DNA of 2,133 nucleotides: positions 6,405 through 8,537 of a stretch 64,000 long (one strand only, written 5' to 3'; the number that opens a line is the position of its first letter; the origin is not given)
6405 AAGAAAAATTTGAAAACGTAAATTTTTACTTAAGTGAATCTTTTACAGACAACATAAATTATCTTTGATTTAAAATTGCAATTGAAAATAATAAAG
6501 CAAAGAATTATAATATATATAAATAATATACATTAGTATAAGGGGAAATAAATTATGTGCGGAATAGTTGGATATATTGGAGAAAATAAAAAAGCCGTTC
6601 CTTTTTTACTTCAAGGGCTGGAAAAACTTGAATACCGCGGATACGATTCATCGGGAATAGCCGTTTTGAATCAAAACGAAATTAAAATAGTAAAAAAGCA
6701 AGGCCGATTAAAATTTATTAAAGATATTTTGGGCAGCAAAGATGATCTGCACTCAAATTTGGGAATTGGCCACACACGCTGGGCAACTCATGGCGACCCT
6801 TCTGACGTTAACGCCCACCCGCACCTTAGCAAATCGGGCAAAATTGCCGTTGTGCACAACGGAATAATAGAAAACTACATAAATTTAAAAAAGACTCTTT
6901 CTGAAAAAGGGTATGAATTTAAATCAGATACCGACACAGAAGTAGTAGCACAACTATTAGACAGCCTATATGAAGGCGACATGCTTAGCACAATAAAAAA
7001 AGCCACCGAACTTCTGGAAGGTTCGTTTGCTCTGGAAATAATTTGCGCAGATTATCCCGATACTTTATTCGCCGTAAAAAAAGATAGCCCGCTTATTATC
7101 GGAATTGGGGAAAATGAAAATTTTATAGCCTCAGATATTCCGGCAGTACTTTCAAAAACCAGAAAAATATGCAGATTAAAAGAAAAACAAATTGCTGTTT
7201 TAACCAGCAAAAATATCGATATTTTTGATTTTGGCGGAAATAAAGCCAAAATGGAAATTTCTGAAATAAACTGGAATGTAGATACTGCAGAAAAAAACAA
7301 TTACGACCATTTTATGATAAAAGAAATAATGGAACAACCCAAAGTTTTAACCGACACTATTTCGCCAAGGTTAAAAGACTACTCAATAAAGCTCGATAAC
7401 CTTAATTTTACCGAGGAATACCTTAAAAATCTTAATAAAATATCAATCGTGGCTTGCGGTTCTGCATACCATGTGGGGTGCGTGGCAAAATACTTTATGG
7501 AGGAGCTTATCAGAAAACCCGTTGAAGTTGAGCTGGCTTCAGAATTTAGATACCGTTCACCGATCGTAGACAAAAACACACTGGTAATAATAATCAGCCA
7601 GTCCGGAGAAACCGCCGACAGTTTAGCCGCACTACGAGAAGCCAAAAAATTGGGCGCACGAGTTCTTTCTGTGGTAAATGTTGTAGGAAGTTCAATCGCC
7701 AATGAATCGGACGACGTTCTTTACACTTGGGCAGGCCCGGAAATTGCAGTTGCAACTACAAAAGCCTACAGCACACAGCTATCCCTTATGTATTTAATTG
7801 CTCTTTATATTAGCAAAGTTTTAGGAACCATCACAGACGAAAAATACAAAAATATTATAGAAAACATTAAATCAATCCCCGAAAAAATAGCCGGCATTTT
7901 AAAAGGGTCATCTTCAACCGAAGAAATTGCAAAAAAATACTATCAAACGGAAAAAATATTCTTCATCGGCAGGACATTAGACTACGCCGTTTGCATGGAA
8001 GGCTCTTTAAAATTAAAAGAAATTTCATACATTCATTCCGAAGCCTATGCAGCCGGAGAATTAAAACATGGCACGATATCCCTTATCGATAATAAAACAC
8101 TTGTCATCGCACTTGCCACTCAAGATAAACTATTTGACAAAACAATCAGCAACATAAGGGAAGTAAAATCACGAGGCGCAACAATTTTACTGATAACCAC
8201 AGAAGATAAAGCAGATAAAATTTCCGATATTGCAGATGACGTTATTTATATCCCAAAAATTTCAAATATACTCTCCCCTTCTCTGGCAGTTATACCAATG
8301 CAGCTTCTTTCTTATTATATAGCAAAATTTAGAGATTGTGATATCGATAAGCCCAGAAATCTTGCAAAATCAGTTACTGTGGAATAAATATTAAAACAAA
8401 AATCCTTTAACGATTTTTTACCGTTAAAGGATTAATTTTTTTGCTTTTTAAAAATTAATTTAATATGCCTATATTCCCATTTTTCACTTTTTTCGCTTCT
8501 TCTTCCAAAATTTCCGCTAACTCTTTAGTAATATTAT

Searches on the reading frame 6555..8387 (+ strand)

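Call 52: search_protein_families(library=pfam, proteins=[window:6555-8387:+], max_evalue=0.00001)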
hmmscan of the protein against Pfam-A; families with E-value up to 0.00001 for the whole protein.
window:6555-8387:+ (610 aa): 3 families
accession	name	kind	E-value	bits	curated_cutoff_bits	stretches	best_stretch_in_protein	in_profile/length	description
PF01380.27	SIS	-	4.6e-56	188.7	25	2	290-417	2-130/131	SIS domain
PF13522.11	GATase_6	-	4.8e-18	65.9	27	1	68-190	11-126/130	Glutamine amidotransferase domain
PF13537.11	GATase_7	-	7.2e-15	55.5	25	1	81-199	7-122/123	Glutamine amidotransferase domain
